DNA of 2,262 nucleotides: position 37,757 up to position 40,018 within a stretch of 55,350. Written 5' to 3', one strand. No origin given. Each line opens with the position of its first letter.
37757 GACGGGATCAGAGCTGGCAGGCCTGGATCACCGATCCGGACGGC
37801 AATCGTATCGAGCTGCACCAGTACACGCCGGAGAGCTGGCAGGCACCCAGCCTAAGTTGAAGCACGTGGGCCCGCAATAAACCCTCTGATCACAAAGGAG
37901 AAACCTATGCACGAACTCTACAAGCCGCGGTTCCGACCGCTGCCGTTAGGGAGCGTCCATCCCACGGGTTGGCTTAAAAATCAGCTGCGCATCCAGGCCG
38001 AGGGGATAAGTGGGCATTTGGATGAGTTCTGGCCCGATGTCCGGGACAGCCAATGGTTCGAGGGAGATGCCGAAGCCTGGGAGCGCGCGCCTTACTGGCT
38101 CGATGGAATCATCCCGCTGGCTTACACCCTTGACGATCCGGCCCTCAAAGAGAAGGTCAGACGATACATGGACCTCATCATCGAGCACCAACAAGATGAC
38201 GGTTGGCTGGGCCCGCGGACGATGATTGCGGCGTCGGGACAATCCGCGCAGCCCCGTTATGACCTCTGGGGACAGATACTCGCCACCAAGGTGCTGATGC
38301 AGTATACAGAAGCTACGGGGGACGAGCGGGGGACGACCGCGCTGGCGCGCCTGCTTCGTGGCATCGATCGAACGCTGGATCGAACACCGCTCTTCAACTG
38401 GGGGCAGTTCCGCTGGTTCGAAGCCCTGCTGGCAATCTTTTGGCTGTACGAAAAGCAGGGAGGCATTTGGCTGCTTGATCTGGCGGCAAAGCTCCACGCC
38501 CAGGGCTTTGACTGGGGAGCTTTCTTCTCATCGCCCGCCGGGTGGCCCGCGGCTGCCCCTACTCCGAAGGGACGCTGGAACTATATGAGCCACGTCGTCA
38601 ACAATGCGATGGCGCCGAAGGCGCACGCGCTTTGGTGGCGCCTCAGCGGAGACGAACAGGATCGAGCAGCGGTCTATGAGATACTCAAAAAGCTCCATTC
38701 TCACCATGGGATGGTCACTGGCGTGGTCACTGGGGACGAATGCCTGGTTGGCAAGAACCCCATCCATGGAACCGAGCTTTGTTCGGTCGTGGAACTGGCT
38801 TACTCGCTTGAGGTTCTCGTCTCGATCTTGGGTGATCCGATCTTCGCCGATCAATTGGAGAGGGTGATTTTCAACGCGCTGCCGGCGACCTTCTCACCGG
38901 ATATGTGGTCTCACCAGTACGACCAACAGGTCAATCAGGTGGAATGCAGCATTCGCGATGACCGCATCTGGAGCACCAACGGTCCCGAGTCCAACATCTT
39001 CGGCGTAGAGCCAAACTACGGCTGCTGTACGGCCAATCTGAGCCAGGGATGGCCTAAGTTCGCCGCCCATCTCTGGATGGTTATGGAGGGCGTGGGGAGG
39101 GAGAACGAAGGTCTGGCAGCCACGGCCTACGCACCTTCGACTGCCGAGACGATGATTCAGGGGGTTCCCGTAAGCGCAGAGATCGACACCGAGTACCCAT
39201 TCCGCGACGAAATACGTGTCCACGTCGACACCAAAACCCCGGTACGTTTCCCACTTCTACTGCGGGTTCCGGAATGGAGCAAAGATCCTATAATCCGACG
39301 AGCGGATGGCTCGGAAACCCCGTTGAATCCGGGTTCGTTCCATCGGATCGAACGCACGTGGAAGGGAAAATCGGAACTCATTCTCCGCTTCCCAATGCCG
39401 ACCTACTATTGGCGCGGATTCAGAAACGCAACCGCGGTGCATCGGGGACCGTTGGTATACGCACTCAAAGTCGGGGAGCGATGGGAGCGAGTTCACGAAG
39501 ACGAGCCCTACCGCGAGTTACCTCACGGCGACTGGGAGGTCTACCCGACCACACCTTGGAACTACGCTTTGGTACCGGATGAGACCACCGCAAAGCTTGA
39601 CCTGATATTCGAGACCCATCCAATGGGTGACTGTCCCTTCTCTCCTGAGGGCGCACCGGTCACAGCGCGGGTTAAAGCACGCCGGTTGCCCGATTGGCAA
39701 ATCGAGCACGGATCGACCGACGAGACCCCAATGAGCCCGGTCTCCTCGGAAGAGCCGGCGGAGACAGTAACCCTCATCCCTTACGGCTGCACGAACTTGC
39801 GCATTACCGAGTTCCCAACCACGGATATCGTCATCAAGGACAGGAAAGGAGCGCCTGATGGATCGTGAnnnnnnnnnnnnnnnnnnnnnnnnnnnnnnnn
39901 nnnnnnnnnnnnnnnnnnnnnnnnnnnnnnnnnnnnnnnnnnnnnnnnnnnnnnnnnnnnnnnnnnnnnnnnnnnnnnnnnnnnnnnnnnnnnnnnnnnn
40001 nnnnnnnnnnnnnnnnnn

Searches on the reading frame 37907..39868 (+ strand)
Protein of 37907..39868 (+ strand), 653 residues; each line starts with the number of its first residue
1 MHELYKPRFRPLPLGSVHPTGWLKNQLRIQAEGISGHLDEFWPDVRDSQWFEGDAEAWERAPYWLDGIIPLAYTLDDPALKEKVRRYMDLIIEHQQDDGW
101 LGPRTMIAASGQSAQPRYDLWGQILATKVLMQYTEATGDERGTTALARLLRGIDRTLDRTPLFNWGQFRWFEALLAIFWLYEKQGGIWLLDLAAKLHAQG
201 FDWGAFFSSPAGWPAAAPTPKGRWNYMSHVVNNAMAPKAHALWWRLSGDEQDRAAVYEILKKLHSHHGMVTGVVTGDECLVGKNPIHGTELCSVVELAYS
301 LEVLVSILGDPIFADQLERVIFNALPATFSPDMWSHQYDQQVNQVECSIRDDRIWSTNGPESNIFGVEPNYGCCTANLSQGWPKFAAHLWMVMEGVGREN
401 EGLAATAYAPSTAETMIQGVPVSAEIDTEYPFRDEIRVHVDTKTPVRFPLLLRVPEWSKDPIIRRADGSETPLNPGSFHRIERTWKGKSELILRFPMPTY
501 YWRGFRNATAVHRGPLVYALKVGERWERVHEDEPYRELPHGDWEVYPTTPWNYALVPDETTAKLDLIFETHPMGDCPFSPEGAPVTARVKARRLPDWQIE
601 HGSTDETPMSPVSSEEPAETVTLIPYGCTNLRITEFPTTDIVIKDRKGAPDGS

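Call 60: search_protein_families(library=pfam, proteins=[window:37907-39868:+], max_evalue=0.001)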
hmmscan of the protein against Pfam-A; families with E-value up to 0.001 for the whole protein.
window:37907-39868:+ (653 aa): 2 families
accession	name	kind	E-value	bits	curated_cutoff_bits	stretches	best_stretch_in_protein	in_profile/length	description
PF07944.18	Beta-AFase-like_GH127_cat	-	3.2e-16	59.8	24.9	1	63-386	62-375/376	Beta-L-arabinofuranosidase, GH127 catalytic domain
PF20736.2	Glyco_hydro127M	-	1.3e-13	51.4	24.2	1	403-497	2-95/95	Beta-L-arabinofuranosidase, GH127 middle domain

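Call 64: find_homologous_proteins(query=window:37907-39868:+, max_evalue=1e-150)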
Query window:37907-39868:+ (653 aa): 5488 proteins with E <= 1e-150 among 8000 candidates; the best 120 are listed.
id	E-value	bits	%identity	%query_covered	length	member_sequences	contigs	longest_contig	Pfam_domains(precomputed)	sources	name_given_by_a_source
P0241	0.0e+0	1556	100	100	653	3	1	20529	PF20736.3,PF07944.19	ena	-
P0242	0.0e+0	1330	83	100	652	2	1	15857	PF20736.3,PF07944.19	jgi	jgi:hypothetical protein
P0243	0.0e+0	1270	79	99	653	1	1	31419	PF20736.3,PF07944.19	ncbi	-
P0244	0.0e+0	1251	82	95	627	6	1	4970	PF20736.3,PF07944.19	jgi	jgi:hypothetical protein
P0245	0.0e+0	1247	78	99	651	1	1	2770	PF20736.3,PF07944.19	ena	-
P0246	0.0e+0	1199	80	96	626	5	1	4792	PF20736.3,PF07944.19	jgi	jgi:hypothetical protein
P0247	0.0e+0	1033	67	98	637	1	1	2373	PF20736.3,PF07944.19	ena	-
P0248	0.0e+0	1026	66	99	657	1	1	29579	PF20736.3,PF07944.19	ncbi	-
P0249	0.0e+0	1024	68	96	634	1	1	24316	PF20736.3,PF07944.19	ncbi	-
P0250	0.0e+0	1023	65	99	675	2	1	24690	PF20736.3,PF07944.19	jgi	jgi:DUF1680 family protein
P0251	0.0e+0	1023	66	96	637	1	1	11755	PF20736.3,PF07944.19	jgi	-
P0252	0.0e+0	1020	66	98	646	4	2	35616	PF20736.3,PF07944.19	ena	-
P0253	0.0e+0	1019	66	98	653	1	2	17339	PF20736.3,PF07944.19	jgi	jgi:hypothetical protein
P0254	0.0e+0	1018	67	98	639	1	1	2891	PF20736.3,PF07944.19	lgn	-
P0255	0.0e+0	1018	67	98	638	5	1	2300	PF20736.3,PF07944.19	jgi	-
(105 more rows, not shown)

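Call 65: find_encoding_contigs(protein=P0242, flank=10000, max_places=3)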
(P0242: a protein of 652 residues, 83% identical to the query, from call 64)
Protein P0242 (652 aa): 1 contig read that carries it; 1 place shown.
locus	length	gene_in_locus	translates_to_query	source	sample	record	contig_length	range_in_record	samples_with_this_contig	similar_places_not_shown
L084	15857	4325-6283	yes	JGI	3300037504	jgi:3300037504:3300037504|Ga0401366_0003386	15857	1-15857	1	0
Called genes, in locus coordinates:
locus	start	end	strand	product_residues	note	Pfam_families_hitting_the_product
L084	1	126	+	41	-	?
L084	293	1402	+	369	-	PF01208:URO-D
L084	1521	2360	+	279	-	PF00248:Aldo_ket_red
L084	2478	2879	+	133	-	PF00903:Glyoxalase, PF13669:Glyoxalase_4, PF18029:Glyoxalase_6 (faint), PF22677:Ble-like_N (faint)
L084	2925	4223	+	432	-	-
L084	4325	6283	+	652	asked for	PF07944:Beta-AFase-like_GH127_cat, PF20736:Glyco_hydro127M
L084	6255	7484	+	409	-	-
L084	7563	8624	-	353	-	-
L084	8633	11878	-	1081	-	-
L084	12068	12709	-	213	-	-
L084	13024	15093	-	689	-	PF07669:Eco57I (weak)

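Call 66: find_encoding_contigs(protein=P0243, flank=10000, max_places=3)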
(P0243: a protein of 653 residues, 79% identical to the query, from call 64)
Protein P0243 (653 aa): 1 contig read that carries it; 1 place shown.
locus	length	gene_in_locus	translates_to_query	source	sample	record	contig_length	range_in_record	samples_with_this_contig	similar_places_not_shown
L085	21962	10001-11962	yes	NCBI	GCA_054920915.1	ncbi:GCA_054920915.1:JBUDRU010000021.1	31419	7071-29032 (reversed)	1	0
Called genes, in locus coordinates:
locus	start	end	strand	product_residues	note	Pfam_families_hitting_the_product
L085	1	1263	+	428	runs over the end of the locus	PF13485:Peptidase_MA_2, PF07607:DUF1570 (faint)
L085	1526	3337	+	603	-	PF00012:HSP70, PF06723:MreB_Mbl (weak), PF00012:HSP70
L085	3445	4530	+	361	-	PF06514:PsbU (weak), PF12836:HHH_3, PF00633:HHH (weak)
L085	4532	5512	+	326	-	-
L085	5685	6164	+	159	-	PF02590:SPOUT_MTase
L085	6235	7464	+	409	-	PF01208:URO-D (weak)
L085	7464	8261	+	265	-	PF02698:DUF218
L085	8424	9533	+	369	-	PF01208:URO-D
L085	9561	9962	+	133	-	PF00903:Glyoxalase, PF13468:Glyoxalase_3 (faint), PF13669:Glyoxalase_4, PF18029:Glyoxalase_6 (weak)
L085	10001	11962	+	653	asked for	PF07944:Beta-AFase-like_GH127_cat, PF20736:Glyco_hydro127M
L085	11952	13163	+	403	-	-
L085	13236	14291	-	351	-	-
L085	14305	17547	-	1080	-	-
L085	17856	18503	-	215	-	-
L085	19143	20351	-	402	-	PF13458:Peripla_BP_6, PF13433:Peripla_BP_5, PF01094:ANF_receptor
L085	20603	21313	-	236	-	PF00005:ABC_tran, PF13304:AAA_21 (faint)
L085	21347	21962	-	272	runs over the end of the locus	PF00005:ABC_tran, PF13304:AAA_21 (faint), PF12399:BCA_ABC_TP_C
